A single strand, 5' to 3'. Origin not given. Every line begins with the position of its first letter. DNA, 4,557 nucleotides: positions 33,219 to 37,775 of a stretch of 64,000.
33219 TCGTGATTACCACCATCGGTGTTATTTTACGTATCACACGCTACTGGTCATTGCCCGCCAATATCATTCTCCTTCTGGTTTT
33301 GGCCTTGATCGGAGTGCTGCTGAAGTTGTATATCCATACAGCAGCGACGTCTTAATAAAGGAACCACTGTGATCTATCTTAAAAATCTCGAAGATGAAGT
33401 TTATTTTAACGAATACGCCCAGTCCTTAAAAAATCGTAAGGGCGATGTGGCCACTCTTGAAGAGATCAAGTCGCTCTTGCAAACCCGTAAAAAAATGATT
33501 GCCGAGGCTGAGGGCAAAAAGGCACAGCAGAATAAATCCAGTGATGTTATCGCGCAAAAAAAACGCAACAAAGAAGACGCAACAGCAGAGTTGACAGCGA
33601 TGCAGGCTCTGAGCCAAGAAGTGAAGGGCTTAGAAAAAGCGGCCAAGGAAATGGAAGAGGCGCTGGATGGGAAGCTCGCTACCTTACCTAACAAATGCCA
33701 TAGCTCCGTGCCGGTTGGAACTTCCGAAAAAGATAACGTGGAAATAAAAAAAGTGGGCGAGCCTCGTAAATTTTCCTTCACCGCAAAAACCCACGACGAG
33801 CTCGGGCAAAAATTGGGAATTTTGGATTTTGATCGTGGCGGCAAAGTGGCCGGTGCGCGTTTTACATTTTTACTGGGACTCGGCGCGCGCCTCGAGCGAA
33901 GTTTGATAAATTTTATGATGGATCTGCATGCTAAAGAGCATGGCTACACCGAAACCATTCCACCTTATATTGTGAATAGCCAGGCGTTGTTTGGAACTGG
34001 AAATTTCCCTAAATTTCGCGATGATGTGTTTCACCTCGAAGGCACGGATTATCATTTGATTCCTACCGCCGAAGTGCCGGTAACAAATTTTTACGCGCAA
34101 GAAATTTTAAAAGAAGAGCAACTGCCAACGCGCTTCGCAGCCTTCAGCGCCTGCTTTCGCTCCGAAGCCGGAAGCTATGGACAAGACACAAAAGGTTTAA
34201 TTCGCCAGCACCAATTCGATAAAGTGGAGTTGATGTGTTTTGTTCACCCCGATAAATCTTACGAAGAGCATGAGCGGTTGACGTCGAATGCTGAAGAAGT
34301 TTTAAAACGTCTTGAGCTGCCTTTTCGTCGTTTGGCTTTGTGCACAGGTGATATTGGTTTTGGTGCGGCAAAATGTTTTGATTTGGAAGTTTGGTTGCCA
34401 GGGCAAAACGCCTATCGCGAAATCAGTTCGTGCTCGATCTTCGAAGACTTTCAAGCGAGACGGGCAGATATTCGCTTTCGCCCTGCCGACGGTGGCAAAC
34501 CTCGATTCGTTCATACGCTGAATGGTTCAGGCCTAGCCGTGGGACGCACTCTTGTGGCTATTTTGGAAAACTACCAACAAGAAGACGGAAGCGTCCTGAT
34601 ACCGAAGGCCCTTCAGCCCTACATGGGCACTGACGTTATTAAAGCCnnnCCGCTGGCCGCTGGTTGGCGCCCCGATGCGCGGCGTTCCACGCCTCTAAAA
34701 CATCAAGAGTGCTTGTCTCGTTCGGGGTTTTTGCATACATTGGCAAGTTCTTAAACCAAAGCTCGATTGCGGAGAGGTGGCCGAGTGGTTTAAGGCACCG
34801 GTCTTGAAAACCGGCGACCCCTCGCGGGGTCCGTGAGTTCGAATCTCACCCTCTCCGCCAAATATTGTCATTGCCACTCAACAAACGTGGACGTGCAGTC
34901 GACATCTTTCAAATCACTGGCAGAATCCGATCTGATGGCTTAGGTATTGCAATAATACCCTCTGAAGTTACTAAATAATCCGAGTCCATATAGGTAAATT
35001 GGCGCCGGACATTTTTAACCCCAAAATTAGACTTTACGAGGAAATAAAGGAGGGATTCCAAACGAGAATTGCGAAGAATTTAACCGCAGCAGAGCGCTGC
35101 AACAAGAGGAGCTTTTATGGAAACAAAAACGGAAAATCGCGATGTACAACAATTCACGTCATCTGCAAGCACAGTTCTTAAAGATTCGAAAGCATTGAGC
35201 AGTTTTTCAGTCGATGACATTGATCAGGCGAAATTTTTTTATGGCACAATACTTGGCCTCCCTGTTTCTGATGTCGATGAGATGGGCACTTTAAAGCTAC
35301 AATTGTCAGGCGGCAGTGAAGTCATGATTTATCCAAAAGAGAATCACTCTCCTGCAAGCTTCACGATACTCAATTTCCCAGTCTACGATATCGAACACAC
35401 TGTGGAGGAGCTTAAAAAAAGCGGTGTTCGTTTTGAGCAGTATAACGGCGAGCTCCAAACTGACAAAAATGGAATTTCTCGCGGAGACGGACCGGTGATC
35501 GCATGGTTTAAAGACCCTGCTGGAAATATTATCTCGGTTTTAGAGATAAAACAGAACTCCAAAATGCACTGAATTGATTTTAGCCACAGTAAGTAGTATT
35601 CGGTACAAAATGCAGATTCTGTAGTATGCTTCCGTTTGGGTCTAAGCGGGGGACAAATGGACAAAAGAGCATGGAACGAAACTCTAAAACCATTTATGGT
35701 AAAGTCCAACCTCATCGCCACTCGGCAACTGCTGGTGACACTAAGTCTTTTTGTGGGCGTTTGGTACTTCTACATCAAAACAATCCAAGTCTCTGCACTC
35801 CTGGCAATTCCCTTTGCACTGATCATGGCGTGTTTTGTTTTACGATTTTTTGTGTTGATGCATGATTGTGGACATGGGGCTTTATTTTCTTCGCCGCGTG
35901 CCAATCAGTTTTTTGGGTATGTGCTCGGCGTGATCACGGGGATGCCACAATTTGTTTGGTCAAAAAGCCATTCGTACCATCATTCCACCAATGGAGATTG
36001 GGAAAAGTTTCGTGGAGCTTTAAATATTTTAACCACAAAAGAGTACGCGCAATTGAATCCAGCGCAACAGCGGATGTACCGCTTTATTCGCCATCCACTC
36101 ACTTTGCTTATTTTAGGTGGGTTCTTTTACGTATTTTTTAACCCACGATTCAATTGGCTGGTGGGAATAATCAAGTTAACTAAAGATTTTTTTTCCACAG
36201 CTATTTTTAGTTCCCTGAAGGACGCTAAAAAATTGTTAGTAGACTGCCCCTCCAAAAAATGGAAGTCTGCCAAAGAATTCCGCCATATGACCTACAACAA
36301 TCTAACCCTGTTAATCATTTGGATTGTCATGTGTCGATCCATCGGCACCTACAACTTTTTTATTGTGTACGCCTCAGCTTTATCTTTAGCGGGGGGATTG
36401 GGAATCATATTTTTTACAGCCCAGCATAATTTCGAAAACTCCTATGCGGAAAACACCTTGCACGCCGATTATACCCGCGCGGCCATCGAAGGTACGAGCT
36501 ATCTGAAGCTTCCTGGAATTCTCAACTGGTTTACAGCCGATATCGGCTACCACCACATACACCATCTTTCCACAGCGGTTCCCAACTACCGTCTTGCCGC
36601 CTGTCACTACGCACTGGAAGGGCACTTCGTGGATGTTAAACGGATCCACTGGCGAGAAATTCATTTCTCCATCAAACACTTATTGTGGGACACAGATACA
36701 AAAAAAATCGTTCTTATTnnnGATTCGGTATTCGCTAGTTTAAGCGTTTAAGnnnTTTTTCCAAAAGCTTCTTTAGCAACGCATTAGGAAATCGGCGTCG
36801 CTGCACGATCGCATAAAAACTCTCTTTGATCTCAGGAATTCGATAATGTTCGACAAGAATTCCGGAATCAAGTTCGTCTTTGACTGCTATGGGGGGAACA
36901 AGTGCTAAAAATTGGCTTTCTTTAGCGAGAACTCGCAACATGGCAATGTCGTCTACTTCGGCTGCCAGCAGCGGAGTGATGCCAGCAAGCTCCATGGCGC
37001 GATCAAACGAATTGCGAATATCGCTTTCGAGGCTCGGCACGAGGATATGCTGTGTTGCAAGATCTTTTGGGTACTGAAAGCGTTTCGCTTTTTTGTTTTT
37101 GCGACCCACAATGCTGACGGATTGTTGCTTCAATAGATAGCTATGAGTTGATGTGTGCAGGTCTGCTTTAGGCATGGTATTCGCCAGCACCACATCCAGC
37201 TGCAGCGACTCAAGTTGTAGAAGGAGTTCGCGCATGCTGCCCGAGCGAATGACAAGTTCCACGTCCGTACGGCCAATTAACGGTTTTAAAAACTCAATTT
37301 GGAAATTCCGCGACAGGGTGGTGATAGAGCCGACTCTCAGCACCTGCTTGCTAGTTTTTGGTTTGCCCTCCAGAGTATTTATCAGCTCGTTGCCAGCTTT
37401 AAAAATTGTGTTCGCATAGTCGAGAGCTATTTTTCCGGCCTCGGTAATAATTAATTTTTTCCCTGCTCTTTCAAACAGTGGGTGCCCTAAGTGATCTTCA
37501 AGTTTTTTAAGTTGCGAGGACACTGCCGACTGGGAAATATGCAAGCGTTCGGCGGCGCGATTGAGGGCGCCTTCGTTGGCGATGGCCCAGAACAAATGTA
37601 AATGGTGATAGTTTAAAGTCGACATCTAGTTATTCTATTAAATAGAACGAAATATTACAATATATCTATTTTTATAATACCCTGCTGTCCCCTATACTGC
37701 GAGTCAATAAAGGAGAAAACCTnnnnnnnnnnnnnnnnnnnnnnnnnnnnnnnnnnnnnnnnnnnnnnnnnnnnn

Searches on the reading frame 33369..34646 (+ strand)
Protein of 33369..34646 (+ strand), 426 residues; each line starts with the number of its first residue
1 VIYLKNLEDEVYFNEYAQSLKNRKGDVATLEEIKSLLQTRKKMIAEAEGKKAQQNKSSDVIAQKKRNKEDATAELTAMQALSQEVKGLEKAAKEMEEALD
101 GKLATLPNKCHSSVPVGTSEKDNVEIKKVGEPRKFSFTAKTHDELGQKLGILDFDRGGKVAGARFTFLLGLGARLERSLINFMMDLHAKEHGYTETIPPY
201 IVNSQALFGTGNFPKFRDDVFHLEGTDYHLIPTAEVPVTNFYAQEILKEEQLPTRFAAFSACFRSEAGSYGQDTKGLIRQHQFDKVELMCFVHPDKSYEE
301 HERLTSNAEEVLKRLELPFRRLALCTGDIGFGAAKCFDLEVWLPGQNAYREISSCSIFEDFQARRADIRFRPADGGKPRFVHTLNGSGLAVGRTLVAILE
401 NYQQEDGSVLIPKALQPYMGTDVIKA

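Call 62: search_protein_families(library=pfam, proteins=[window:33369-34646:+], max_evalue=0.00001)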
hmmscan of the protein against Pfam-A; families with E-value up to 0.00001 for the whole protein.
window:33369-34646:+ (426 aa): 2 families
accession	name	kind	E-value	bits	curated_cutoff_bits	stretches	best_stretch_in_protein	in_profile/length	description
PF00587.30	tRNA-synt_2b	-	1.2e-41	143.2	29.3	1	225-402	8-179/179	tRNA synthetase class II core domain (G, H, P, S and T)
PF02403.27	Seryl_tRNA_N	-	1.2e-17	64.5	28.2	1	13-108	11-106/108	Seryl-tRNA synthetase N-terminal domain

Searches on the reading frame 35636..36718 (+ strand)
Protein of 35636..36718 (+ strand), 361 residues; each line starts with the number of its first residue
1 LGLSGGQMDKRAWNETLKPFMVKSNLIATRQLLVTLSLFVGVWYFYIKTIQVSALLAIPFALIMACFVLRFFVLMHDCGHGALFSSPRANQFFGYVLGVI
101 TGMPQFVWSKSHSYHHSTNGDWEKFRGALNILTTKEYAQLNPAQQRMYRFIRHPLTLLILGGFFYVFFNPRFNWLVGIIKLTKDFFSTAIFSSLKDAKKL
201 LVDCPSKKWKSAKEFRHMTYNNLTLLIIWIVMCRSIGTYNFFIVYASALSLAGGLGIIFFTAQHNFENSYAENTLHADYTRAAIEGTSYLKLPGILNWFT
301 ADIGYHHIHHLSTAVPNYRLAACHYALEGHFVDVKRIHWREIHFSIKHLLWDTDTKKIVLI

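Call 62: search_protein_families(library=pfam, proteins=[window:35636-36718:+], max_evalue=0.00001)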
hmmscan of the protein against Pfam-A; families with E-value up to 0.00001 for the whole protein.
window:35636-36718:+ (361 aa): 1 family
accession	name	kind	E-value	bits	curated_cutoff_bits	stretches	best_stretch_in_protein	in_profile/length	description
PF00487.30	FA_desaturase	-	4.4e-24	86.1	29.7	1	55-329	3-240/253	Fatty acid desaturase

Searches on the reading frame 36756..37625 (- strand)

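Call 62: search_protein_families(library=pfam, proteins=[window:36756-37625:-], max_evalue=0.00001)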
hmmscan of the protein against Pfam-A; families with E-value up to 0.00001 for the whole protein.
window:36756-37625:- (290 aa): 2 families
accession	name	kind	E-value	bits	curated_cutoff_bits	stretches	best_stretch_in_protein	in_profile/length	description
PF00126.33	HTH_1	-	3.3e-22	78.6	26.6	1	7-65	2-60/60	Bacterial regulatory helix-turn-helix protein, lysR family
PF03466.25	LysR_substrate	-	2.6e-18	66.6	28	1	93-289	5-202/209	LysR substrate binding domain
